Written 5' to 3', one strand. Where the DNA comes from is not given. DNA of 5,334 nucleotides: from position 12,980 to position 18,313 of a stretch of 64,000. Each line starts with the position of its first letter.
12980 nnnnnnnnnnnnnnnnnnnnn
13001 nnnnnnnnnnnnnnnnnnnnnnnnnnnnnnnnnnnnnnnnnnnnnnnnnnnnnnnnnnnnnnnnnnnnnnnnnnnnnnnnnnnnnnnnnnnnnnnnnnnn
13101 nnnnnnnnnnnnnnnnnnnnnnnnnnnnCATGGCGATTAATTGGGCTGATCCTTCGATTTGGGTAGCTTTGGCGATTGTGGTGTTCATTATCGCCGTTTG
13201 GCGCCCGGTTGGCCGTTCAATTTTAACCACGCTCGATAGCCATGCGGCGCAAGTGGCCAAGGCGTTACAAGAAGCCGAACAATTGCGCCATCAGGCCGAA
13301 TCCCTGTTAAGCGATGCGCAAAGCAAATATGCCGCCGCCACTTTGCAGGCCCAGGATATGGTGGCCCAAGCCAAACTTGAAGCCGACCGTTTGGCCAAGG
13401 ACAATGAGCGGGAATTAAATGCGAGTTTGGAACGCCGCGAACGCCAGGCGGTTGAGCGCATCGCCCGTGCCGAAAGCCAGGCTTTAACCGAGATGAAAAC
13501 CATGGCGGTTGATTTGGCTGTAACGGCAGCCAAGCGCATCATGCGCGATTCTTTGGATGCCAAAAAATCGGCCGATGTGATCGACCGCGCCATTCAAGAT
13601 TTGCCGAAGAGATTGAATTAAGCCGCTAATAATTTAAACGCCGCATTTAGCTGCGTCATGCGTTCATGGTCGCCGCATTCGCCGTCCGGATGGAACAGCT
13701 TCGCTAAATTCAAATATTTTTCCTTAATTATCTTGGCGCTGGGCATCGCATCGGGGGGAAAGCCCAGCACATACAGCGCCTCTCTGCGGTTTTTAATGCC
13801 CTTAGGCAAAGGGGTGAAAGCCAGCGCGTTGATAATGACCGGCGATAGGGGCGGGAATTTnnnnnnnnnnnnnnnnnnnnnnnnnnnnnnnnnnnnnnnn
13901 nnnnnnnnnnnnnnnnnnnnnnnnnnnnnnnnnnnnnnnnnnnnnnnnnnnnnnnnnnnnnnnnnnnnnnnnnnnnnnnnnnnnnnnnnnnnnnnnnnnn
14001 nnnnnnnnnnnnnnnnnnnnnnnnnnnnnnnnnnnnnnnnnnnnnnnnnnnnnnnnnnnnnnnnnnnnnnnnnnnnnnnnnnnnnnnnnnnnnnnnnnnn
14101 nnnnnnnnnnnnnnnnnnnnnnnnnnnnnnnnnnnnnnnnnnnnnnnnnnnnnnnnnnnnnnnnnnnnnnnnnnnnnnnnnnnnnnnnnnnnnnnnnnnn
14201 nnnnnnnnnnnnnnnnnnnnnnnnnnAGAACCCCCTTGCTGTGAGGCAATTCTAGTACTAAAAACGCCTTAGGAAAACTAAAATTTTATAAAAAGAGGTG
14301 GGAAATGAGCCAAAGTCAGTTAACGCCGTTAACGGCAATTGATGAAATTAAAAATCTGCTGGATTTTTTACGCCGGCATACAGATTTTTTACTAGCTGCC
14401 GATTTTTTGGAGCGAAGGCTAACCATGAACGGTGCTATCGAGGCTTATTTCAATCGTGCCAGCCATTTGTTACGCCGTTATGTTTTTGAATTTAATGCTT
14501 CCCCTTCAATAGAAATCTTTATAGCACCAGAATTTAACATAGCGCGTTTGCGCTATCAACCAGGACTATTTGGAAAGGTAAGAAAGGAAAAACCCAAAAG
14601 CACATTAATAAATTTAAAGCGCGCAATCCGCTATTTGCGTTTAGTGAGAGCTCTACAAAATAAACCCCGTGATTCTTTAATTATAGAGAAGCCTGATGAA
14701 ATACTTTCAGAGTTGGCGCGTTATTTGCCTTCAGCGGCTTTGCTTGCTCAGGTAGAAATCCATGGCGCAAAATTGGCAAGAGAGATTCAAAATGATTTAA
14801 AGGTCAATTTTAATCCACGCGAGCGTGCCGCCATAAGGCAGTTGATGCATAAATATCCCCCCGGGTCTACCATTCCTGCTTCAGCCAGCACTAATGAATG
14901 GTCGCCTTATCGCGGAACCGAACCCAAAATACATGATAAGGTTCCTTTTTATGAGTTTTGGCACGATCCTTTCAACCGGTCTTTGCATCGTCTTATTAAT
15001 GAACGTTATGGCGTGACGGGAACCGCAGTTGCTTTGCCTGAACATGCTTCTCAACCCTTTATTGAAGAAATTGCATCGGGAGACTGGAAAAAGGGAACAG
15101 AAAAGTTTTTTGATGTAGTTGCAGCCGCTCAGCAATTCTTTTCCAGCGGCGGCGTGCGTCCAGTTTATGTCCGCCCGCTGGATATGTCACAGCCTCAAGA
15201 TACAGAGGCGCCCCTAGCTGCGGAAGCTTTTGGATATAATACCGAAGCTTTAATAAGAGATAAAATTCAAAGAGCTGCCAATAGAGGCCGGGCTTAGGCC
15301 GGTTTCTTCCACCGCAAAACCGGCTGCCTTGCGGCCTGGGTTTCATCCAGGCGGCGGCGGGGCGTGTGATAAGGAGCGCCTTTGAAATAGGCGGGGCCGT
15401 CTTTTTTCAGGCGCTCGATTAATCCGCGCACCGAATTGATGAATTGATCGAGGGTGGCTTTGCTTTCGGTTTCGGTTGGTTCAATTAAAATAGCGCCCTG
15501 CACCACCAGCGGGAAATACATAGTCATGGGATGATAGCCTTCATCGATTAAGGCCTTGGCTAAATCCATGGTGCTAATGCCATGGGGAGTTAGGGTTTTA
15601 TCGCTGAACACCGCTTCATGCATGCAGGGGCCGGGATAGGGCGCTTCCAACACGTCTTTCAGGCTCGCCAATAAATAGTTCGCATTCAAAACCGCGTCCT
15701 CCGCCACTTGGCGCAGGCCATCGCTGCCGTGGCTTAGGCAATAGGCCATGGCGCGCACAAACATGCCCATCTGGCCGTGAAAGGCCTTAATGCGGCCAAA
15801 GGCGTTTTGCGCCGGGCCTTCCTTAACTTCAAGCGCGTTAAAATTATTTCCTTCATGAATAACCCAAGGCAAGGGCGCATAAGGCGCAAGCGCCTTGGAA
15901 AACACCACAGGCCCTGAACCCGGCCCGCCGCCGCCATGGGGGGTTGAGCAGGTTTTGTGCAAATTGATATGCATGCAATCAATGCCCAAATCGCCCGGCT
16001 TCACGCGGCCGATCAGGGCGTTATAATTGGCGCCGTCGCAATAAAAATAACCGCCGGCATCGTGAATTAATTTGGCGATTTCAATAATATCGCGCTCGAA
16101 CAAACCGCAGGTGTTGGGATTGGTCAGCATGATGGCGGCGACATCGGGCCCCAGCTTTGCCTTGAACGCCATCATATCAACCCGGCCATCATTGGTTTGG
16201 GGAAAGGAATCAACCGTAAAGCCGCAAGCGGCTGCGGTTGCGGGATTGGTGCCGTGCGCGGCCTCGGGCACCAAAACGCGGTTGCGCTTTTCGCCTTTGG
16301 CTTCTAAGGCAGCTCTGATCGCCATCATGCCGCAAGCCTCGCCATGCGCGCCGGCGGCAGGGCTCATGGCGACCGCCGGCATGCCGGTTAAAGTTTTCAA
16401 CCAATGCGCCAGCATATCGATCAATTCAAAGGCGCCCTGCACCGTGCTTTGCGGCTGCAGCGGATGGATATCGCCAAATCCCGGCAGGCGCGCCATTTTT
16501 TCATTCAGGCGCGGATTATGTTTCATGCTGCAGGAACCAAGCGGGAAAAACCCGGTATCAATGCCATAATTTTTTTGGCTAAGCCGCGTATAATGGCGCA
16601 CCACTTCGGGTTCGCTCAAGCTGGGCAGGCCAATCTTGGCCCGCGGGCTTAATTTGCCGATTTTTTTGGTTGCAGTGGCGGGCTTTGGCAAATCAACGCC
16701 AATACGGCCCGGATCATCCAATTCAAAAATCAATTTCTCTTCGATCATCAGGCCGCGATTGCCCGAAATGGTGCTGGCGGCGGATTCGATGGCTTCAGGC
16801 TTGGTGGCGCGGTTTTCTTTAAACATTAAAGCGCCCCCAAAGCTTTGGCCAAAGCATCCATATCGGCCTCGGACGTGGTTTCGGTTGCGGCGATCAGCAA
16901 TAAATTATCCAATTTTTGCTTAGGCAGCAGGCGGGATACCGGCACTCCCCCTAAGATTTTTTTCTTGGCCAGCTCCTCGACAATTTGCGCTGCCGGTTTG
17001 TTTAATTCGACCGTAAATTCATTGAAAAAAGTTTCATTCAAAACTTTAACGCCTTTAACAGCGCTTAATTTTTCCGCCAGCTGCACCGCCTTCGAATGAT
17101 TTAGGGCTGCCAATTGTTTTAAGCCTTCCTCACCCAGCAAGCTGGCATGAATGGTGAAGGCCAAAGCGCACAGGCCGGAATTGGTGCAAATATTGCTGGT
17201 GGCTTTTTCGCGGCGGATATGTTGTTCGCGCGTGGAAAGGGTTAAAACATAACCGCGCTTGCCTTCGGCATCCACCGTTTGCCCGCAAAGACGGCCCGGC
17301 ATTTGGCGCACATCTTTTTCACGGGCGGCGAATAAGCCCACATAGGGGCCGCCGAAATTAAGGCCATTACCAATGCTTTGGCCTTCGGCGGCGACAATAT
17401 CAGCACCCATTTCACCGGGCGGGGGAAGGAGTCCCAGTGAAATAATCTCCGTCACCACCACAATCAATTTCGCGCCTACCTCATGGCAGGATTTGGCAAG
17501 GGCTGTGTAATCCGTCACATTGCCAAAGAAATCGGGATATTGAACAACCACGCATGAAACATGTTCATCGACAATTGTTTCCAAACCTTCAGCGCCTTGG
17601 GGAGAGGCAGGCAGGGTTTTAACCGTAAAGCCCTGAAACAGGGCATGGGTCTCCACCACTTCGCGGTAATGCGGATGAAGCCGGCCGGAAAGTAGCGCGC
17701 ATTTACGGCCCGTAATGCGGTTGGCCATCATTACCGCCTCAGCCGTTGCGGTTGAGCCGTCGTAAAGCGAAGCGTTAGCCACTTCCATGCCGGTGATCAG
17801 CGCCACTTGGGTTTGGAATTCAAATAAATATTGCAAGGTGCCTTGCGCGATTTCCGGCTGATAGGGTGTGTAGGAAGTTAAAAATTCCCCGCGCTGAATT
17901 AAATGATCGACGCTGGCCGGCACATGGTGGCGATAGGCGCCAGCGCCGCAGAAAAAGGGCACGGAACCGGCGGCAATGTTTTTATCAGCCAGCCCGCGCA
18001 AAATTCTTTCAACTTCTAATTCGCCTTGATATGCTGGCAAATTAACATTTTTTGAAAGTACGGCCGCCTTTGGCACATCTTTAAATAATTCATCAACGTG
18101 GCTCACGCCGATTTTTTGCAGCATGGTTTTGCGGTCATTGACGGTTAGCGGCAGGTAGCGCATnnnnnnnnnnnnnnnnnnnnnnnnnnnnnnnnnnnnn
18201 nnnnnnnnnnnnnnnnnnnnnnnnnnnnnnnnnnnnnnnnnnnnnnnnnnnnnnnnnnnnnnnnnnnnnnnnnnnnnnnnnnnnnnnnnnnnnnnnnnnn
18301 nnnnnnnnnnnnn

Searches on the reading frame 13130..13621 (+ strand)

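Call 91: search_protein_families(library=pfam, proteins=[window:13130-13621:+], max_evalue=0.0001)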
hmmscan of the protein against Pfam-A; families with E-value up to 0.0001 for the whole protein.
window:13130-13621:+ (163 aa): 2 families
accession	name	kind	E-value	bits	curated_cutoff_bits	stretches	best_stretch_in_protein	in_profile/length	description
PF00430.23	ATP-synt_B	-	4.7e-19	69.2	28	1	11-138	4-131/132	ATP synthase B/B' CF(0)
PF05405.19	Mt_ATP-synt_B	-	2.2e-09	37.6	21.7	1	11-158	18-162/163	Mitochondrial ATP synthase B chain precursor (ATP-synt_B)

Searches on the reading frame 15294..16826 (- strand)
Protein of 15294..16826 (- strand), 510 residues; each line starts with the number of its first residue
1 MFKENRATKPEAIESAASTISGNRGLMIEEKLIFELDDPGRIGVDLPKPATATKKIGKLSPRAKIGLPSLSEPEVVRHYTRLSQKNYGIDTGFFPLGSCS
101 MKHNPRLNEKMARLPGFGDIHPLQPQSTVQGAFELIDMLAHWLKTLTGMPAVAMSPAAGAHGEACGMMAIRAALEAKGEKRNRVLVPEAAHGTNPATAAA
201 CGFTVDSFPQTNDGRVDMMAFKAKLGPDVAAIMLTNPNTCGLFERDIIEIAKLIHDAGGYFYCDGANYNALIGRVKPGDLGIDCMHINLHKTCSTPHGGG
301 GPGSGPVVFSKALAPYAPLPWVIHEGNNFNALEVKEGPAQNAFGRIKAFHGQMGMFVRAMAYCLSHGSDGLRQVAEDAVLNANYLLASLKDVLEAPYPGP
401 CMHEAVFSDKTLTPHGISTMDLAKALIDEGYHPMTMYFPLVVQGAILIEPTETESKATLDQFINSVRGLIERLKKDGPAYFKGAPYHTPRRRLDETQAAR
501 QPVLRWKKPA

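Call 4: search_protein_families(library=ncbifam, proteins=[window:15294-16826:-], max_evalue=0.01)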
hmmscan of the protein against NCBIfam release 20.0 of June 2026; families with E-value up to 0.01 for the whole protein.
window:15294-16826:- (510 aa): 10 families
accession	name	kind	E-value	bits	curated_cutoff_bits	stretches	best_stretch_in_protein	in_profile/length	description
NF003346.0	PRK04366.1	equivalog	1.7e-206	686.7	441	1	26-506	5-487/487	aminomethyl-transferring glycine dehydrogenase subunit GcvPB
TIGR00461.1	gcvP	equivalog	4.4e-93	312.6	859.2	1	71-466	467-861/939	aminomethyl-transferring glycine dehydrogenase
NF001696.0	PRK00451.1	equivalog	1.3e-21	77.1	364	2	69-311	46-284/447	aminomethyl-transferring glycine dehydrogenase subunit GcvPA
TIGR03402.1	FeS_nifS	equivalog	2.3e-06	26.6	530.75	1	166-291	72-198/379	cysteine desulfurase NifS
TIGR03235.1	DNA_S_dndA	equivalog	2.1e-05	24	480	1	200-325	110-228/353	cysteine desulfurase DndA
NF002806.0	PRK02948.1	subfamily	7.1e-05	21.9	304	1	162-300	69-208/381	IscS subfamily cysteine desulfurase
TIGR01979.1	sufS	subfamily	0.00093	18.1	475.1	1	181-298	108-227/403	SufS family cysteine desulfurase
NF010611.0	PRK14012.1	equivalog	0.0041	16.1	548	1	201-298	119-214/406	IscS subfamily cysteine desulfurase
TIGR04343.1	egtE_PLP_lyase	equivalog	0.0051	15.7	400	1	163-321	77-232/370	ergothioneine biosynthesis PLP-dependent enzyme EgtE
TIGR03812.1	tyr_de_CO2_Arch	equivalog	0.0062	15.4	299.4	0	162-266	85-192/375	tyrosine decarboxylase MfnA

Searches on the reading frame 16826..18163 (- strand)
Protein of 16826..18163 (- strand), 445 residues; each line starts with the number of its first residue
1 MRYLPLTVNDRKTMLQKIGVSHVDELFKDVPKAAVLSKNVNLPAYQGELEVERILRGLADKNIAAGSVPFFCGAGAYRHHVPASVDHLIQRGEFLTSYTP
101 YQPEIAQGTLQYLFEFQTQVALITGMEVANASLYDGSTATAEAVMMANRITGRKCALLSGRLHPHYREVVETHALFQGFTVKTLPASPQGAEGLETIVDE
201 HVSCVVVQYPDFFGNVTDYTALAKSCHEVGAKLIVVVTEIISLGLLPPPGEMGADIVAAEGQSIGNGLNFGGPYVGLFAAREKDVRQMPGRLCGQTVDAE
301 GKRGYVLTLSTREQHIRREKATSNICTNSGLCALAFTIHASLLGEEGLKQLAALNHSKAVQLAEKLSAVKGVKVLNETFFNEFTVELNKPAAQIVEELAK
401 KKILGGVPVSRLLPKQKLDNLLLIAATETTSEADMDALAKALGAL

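Call 4: search_protein_families(library=ncbifam, proteins=[window:16826-18163:-], max_evalue=0.01)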
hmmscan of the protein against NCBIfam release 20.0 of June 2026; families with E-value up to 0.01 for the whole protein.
window:16826-18163:- (445 aa): 8 families
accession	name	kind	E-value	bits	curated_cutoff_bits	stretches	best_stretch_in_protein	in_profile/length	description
NF001696.0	PRK00451.1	equivalog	1.4e-181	604.3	364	1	1-443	2-443/447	aminomethyl-transferring glycine dehydrogenase subunit GcvPA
TIGR00461.1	gcvP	equivalog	6.6e-76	255.8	859.2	1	8-403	7-394/939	aminomethyl-transferring glycine dehydrogenase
NF003346.0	PRK04366.1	equivalog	8.2e-17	61.1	441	1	26-443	35-449/487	aminomethyl-transferring glycine dehydrogenase subunit GcvPB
TIGR01325.1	O_suc_HS_sulf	equivalog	1e-05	24.4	510.05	1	116-287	59-225/380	O-succinylhomoserine sulfhydrylase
NF005758.0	PRK07582.1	equivalog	0.0003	19.6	440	1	124-260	66-195/372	cystathionine gamma-lyase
NF004757.0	PRK06084.1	equivalog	0.00088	18.2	790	1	184-258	126-199/425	bifunctional O-acetylhomoserine aminocarboxypropyltransferase/cysteine synthase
NF006347.0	PRK08574.1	equivalog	0.0013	17.6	477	0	164-257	100-192/385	cystathionine gamma-synthase family protein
TIGR01976.1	am_tr_V_VC1184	hypoth_equivalog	0.0073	15.6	352.35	0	198-295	155-246/401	cysteine desulfurase-like protein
